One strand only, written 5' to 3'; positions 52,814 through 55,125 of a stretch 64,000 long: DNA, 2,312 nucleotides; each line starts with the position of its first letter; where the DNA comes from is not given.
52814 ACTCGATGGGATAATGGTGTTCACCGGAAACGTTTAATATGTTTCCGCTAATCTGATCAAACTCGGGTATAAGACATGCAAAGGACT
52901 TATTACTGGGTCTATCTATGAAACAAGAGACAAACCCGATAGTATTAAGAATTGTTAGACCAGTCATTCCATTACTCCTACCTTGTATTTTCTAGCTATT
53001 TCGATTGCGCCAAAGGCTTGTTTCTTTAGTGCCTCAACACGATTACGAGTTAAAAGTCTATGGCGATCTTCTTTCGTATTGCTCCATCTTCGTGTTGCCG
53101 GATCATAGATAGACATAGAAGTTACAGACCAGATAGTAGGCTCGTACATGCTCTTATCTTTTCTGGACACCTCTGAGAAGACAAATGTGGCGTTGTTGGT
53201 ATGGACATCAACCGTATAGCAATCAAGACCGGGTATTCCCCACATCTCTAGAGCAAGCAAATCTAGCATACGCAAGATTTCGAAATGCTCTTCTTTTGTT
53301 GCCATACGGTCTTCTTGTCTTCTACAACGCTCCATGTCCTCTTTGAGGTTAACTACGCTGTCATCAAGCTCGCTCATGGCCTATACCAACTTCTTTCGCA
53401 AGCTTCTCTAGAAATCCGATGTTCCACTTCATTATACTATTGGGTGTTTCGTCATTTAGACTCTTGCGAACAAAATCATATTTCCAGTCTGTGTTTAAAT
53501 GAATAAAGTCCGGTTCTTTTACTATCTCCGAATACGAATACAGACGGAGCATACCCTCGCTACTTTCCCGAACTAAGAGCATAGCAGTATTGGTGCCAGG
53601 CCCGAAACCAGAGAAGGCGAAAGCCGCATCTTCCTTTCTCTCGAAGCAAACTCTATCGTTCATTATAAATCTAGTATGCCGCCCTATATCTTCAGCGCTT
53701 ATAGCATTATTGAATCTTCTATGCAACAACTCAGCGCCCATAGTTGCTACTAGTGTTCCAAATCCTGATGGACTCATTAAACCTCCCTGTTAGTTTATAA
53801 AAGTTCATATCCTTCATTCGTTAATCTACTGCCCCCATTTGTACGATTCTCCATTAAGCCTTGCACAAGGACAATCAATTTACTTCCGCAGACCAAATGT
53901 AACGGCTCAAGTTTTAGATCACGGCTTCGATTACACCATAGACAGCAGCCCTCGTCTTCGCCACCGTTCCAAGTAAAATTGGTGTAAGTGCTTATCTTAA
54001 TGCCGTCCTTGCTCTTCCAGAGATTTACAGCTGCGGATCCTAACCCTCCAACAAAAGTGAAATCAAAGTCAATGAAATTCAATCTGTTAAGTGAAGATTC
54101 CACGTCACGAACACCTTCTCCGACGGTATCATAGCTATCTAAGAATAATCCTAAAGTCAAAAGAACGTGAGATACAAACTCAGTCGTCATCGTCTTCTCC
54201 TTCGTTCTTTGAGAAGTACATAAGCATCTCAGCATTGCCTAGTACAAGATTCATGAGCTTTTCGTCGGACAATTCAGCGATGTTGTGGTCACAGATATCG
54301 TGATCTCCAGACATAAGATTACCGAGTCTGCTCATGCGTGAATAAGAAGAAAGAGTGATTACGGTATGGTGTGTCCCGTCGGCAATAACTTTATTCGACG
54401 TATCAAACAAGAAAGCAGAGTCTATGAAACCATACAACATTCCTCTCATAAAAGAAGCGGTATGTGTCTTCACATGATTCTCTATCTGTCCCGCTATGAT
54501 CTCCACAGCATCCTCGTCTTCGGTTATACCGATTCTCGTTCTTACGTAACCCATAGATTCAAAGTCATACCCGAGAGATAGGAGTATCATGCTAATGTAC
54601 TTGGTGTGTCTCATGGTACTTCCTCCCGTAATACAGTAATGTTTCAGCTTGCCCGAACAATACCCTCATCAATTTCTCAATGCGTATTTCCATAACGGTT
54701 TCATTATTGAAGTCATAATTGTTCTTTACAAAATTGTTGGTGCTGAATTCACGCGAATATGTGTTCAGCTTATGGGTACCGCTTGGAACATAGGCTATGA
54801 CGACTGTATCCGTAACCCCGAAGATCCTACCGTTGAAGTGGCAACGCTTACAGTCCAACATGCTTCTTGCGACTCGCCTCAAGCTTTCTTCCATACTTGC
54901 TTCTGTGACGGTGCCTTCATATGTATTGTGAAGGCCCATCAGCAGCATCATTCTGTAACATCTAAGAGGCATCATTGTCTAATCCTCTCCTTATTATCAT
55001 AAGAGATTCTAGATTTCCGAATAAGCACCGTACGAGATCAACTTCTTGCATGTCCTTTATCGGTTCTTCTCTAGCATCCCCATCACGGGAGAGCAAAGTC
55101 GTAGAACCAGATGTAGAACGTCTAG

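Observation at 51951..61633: About 9.7 kb tandem array of 24 divergent small paralogs with a conserved C-terminal h-h-G-x-h-E-x-h...[RK][RK]xG motif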

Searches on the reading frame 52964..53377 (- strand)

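Call 6: search_protein_families(library=pfam, proteins=[window:52964-53377:-], max_evalue=1)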
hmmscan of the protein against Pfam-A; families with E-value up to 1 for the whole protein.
window:52964-53377:- (137 aa): 1 family
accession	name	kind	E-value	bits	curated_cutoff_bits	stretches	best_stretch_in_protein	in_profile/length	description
PF07443.18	HARP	-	0.18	11.8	25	1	91-111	23-43/55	HepA-related protein (HARP)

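Call 7: search_protein_families(library=phrogs, proteins=[window:52964-53377:-], max_evalue=0.1)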
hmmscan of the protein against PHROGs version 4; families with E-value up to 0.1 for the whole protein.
window:52964-53377:- (137 aa): 0 families

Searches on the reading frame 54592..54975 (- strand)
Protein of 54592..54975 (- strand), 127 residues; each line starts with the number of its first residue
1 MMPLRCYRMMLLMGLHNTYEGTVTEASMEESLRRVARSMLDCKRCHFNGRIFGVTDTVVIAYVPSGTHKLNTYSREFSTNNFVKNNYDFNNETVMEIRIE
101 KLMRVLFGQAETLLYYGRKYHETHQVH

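Call 6: search_protein_families(library=pfam, proteins=[window:54592-54975:-], max_evalue=1)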
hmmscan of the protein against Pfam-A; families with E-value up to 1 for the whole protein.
window:54592-54975:- (127 aa): 1 family
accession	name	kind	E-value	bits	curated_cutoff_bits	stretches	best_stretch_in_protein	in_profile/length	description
PF01234.23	NNMT_PNMT_TEMT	-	0.1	12.2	25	1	69-101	8-40/261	NNMT/PNMT/TEMT family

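Call 7: search_protein_families(library=phrogs, proteins=[window:54592-54975:-], max_evalue=0.1)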
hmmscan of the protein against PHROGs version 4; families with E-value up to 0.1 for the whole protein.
window:54592-54975:- (127 aa): 0 families

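Call 12: find_homologous_proteins(query=window:54592-54975:-, max_evalue=0.01)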
Query window:54592-54975:- (127 aa): 2 proteins with E <= 0.01 among 3 candidates.
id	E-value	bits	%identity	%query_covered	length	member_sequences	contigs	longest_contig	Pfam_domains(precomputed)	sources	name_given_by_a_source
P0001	1.7e-80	285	100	100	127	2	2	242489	-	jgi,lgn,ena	-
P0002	3.3e-63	229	82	100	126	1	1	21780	-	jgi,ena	-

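Call 13: find_encoding_contigs(protein=P0002, flank=10000, max_places=4)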
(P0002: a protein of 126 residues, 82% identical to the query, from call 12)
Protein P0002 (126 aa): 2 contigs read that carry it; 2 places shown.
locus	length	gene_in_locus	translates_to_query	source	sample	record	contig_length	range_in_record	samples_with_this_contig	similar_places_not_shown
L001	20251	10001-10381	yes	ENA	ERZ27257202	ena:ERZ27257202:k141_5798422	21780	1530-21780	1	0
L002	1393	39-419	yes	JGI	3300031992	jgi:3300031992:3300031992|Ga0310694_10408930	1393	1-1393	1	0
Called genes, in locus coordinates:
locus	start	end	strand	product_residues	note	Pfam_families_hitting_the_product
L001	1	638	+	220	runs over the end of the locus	-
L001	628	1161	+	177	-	-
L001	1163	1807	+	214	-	PF04012:PspA_IM30 (weak)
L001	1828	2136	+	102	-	-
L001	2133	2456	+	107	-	-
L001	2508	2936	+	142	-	-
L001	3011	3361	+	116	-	-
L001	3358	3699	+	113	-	-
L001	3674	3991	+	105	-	-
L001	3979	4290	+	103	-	-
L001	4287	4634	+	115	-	-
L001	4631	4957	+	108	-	-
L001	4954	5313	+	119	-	-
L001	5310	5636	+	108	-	-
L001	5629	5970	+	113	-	-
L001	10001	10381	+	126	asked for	-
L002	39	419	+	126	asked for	-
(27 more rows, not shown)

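Call 14: find_encoding_contigs(protein=P0001, flank=10000, max_places=4)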
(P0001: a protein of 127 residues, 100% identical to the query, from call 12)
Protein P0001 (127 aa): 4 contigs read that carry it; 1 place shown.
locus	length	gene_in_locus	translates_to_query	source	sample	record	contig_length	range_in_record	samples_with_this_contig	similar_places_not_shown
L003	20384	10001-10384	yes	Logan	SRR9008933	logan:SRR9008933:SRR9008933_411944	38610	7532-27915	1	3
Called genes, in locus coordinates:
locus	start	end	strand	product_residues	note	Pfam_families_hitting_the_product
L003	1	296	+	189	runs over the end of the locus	-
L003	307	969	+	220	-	-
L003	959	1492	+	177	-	-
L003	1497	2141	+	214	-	PF04012:PspA_IM30 (weak)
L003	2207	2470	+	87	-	-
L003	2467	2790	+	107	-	-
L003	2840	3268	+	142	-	-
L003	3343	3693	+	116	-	-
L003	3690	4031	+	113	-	-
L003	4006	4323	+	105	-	-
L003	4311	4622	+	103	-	-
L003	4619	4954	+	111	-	-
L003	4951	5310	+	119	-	-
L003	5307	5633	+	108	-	-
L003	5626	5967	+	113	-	-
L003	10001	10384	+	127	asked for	-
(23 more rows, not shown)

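Call 27: predict_structure(alignment_id=A1)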
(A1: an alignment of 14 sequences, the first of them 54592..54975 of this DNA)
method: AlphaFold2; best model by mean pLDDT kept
length: 127 residues; sequences in the alignment: 14
mean_pLDDT: 71.8   pTM: 0.61
mean pLDDT of the five models: 71.8, 65.9, 65.4, 64.6, 61.8
residues with pLDDT >= 90: 0; 70-90: 77; 50-70: 49; < 50: 1
segments of 3 or more residues with pLDDT < 50: none
pLDDT, mean of each block of 10 residues (from residue 1): 72 71 69 78 67 60 70 72 77 83 80 76 53
secondary structure, 60 per line:
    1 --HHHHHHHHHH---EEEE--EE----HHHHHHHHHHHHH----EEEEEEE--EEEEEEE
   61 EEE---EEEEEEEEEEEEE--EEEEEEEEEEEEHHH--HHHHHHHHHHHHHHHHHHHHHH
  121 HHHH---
elements in order: H3-12 E16-19 H28-40 E45-51 E54-63 E67-79 E82-93 H99-124

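Call 29: search_protein_representatives(alignment_id=A1)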
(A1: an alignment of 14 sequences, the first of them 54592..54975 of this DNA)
Query: 14 sequences, 132 profile positions. Proteins with E-value up to 0.001 (for the whole library): 18; up to 1e-10: 14; up to 1e-30: 2. The best 18 are listed.
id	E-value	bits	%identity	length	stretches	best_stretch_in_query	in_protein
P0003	3.8e-31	123.9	-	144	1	1-130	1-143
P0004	8.3e-31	122.8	-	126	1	11-131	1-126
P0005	1.6e-28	115.4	-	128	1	2-130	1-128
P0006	1.5e-27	112.2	-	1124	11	90-120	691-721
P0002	1.9e-27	111.9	-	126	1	2-131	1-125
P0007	3.6e-27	111.0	-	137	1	2-131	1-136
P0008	1.3e-23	99.5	-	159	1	2-131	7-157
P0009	2.6e-21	92.1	-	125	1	1-129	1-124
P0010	7.7e-20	87.3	-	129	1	4-129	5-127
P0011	1.0e-19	86.9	-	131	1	4-131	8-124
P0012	1.8e-19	86.1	-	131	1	2-130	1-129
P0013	2.7e-16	75.8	-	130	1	4-131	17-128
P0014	5.5e-16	74.8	-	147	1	3-131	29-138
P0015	3.2e-11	59.4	-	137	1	2-126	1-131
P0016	2.3e-10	56.6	-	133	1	45-130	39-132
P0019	3.6e-06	43.0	-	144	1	3-120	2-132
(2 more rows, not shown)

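Call 31: find_encoding_contigs(protein=P0019, flank=10000, max_places=4)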
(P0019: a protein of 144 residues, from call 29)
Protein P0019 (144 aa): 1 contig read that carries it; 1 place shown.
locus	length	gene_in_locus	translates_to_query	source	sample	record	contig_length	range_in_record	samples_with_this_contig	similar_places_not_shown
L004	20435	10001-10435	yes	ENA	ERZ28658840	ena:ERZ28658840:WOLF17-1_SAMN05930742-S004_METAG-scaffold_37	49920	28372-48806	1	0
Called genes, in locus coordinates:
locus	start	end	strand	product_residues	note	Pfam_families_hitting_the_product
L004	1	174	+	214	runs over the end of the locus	-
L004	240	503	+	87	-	-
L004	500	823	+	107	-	-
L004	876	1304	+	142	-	-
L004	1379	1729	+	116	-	-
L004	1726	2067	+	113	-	-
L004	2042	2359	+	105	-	-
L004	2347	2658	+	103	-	-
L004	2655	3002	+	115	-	-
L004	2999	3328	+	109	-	-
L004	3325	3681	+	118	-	-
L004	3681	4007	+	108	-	-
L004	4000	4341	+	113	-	-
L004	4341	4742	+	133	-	-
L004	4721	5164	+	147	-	-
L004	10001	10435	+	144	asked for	-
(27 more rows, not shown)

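Call 34: find_homologous_proteins(query=A2, max_evalue=1)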
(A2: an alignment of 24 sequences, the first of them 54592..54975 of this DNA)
Query A2 (24 sequences) (127 aa, profile of the alignment): 10 proteins with E <= 1 among 506 candidates.
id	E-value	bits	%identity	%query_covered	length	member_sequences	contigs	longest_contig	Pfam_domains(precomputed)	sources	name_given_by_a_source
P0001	3.0e-25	107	100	100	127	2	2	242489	-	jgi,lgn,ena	-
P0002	8.7e-18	83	82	100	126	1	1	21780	-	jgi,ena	-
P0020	3.2e-12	65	-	-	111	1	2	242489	-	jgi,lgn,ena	-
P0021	8.8e-11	60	-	-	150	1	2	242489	-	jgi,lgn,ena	-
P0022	4.4e-8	51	-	-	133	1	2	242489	-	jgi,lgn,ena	-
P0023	1.8e-7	49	-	-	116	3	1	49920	-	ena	-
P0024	4.2e-7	48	-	-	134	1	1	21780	-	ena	-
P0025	5.8e-7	48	24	30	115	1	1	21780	-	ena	-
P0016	2.4e-5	43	-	-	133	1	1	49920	-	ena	-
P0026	9.7e-5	41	-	-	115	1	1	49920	-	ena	-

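Call 56: search_protein_families(library=pfam, alignment_id=A2, max_evalue=0.01)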
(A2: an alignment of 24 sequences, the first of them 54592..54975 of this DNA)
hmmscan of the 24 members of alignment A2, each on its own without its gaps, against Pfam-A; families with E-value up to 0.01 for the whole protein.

A. member 1, window:54592-54975:- (127 aa): 0 families

B. families by the number of members that match (of 24 scanned): 0 families

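Call 57: search_protein_families(library=phrogs, alignment_id=A2, max_evalue=0.01)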
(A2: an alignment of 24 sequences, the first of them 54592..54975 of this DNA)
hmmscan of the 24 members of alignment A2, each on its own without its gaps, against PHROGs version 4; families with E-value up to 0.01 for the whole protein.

A. member 1, window:54592-54975:- (127 aa): 0 families

B. families by the number of members that match (of 24 scanned): 0 families

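Call 58: search_protein_families(library=padloc, alignment_id=A2, max_evalue=0.01)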
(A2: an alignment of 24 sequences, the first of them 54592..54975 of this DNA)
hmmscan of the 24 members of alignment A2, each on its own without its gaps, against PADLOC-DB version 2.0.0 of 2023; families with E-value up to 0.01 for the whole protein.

A. member 1, window:54592-54975:- (127 aa): 0 families

B. families by the number of members that match (of 24 scanned): 0 families

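Call 59: search_solved_structures(query=A1, max_evalue=1)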
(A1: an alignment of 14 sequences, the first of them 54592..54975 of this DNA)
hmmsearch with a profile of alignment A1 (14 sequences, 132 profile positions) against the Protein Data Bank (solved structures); distinct sequences matched with E-value up to 1: 6.
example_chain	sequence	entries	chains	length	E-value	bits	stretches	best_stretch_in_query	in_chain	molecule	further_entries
6ppn_E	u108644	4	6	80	0.3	14.1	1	39-88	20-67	U6 snRNA-associated Sm-like protein LSm5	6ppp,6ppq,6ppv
3swn_A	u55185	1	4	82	0.31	14.1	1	39-88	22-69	U6 snRNA-associated Sm-like protein LSm5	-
4emk_A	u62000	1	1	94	0.43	13.6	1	39-88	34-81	U6 snRNA-associated Sm-like protein LSm5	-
1us4_A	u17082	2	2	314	0.57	13.2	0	96-122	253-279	PUTATIVE GLUR0 LIGAND BINDING CORE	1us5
6wmw_H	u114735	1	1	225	0.58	13.2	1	9-61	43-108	FAB3P10 heavy chain fragment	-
8u79_A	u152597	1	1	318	0.59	13.2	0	96-122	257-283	Immunogenic protein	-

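Call 60: fold_search(model_id=the predicted structure, library=viral)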
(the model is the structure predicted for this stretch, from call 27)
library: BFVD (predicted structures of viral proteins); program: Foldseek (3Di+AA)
matches with E <= 10: 376; with E <= 0.001: 0
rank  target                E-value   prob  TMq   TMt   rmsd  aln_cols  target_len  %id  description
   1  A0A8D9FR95            6.9e-02  0.72  0.30  0.28  14.7       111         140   16  Uncharacterized protein [uncultured marine phage]
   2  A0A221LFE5            1.7e-01  0.57  0.27  0.22  10.6        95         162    7  Putative glycoprotein (Fragment) [Barns Ness beadlet anemone chu-like virus 1]
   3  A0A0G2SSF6            3.5e-01  0.09  0.15  0.19  15.2       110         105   12  Head vertex assembly chaperone [Proteus phage vB_PmiM_Pm5461]
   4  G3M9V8                4.0e-01  0.09  0.21  0.21  15.2       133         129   14  Gp217 [Bacillus phage G]
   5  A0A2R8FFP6            4.8e-01  0.12  0.25  0.21  11.7       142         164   10  F-box domain-containing protein [Brazilian cedratvirus IHUMI]
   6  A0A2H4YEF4            5.0e-01  0.30  0.27  0.34  13.4        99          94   14  Head vertex assembly chaperone [Aeromonas phage Ah1]
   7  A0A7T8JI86            5.7e-01  0.23  0.25  0.12  12.0        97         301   12  Putative glycoprotein (Fragment) [Soybean thrips chu-like virus 1]
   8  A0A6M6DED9            6.4e-01  0.15  0.24  0.25  11.5        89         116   11  (no name in the UniProt tables at hand)
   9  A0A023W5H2            6.8e-01  0.15  0.21  0.22  15.4       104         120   10  Initiator of head vertex [Serratia phage PS2]
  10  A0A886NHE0            6.8e-01  0.14  0.24  0.26  12.7        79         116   16  (no name in the UniProt tables at hand)
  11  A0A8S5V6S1            7.2e-01  0.38  0.39  0.48   8.2       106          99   11  Uncharacterized protein [Myoviridae sp. ctRci5]
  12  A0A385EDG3            7.2e-01  0.35  0.34  0.30   7.3       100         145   12  Uncharacterized protein [Caulobacter phage CcrPW]
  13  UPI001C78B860         7.7e-01  0.11  0.20  0.28  13.5        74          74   15  (no name look-up for this kind of identifier)
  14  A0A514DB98            8.7e-01  0.14  0.24  0.05   8.9        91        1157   11  SF3 helicase domain-containing protein [Picornavirales sp.]
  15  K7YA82                8.7e-01  0.08  0.19  0.11  12.0       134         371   13  B149 [Rat cytomegalovirus (isolate England)]
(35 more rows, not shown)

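Call 78: find_encoding_contigs(protein=P0006, flank=6000, max_places=2)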
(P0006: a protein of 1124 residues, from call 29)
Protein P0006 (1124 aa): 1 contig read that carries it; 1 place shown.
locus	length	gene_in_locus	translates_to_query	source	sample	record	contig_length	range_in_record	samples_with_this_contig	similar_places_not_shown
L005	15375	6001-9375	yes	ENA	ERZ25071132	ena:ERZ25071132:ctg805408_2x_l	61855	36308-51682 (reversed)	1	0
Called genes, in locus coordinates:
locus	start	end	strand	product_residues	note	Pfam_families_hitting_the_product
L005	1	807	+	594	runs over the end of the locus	-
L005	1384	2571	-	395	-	PF00772:DnaB, PF03796:DnaB_C, PF13481:AAA_25, PF06745:ATPase (weak)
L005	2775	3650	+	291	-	PF13491:FtsK_4TM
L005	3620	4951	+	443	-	PF17854:FtsK_alpha, PF01580:FtsK_SpoIIIE, PF09397:FtsK_gamma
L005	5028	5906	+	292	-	PF00701:DHDPS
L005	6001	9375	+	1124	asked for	PF02618:YceG (faint), PF18295:Pdase_M17_N2 (faint), PF03299:TF_AP-2 (faint)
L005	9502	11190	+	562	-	PF02618:YceG (faint), PF19914:WEF-hand (faint), PF08447:PAS_3 (faint)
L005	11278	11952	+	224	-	PF01113:DapB_N, PF05173:DapB_C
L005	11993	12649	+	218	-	PF00923:TAL_FSA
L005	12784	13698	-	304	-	PF04166:PdxA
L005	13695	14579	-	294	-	-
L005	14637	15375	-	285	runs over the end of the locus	PF13145:Rotamase_2, PF00639:Rotamase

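Call 83: fold_search(model_id=the predicted structure, library=pdb)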
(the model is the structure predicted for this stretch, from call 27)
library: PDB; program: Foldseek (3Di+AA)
matches with E <= 10: 76; with E <= 0.001: 0
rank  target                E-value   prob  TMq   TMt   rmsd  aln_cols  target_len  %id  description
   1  4agh                  1.1e+00  0.16  0.25  0.34   6.4        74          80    8  Structural features of ssDNA binding protein MoSub1 from Magnaporthe oryzae (released 2012-08-29)
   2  5zg9_A                1.4e+00  0.16  0.27  0.36   6.4        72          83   12  Crystal structure of MoSub1-ssDNA complex in phosphate buffer (released 2019-03-27)
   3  1us8_A                1.5e+00  0.09  0.28  0.28  10.2       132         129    9  The Rad50 signature motif: essential to ATP binding and biological function (released 2003-11-25)
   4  4fma_A                2.0e+00  0.06  0.20  0.10  11.0       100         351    7  EspG structure (released 2012-09-05)
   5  2x5c_B                2.7e+00  0.10  0.26  0.32  11.7        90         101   17  Crystal structure of hypothetical protein ORF131 from Pyrobaculum Spherical Virus (released 2010-07-21)
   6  7ui9_n                2.9e+00  0.12  0.30  0.08   7.7       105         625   10  Core Mediator-PICearly (Copy A) (released 2023-02-15)
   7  4bhm_A                2.9e+00  0.08  0.24  0.34   7.4        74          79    8  The crystal structure of MoSub1-DNA complex reveals a novel DNA binding mode (released 2014-04-23)
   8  2zf4_F                2.9e+00  0.04  0.18  0.14   6.8        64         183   16  Crystal Structure of VioE complexed with phenylpyruvic acid (released 2008-01-01)
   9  9srg                  2.9e+00  0.02  0.16  0.14  16.9       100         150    6  Prenylated FMN oxidative maturase PhdC, FMN-bound (released 2025-12-17)
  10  6way_A                3.3e+00  0.08  0.23  0.27   7.9        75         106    8  C-terminal SH2 domain of p120RasGAP in complex with p190RhoGAP phosphotyrosine peptide (released 2020-06-17)
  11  3mgd_B                3.3e+00  0.03  0.19  0.17  15.2       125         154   13  Crystal Structure of predicted acetyltransferase with acetyl-CoA from Clostridium acetobutylicum at the resolution 1.9 (released 2010-04-28)
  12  9nk4                  3.3e+00  0.02  0.15  0.13  16.5       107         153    8  Prenylated-FMN maturase PhdC E45A mutant from Mycolicibacterium fortuitum bound to flavin mononucleotide (released 2026-02-18)
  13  8w8d_e                3.5e+00  0.05  0.18  0.25  13.1        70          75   14  Structural mechanism of inhibition of the Rho transcription termination factor by Rof (released 2024-05-01)
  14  6gbs_A                3.5e+00  0.02  0.15  0.06  14.8        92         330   14  Crystal Structure of the C. themophilum Scavenger Decapping Enzyme DcpS apo form (released 2019-04-24)
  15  6oq5_A                3.7e+00  0.05  0.16  0.01   8.4        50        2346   12  Structure of the full-length Clostridium difficile toxin B in complex with 3 VHHs (released 2019-07-10)
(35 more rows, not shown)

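Call 99: search_protein_families(library=ncbifam, alignment_id=A2, max_evalue=0.01)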
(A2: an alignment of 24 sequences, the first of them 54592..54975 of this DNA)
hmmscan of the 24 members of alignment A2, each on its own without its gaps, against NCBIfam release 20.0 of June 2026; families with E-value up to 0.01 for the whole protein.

A. member 1, window:54592-54975:- (127 aa): 0 families

B. families by the number of members that match (of 24 scanned): 0 families
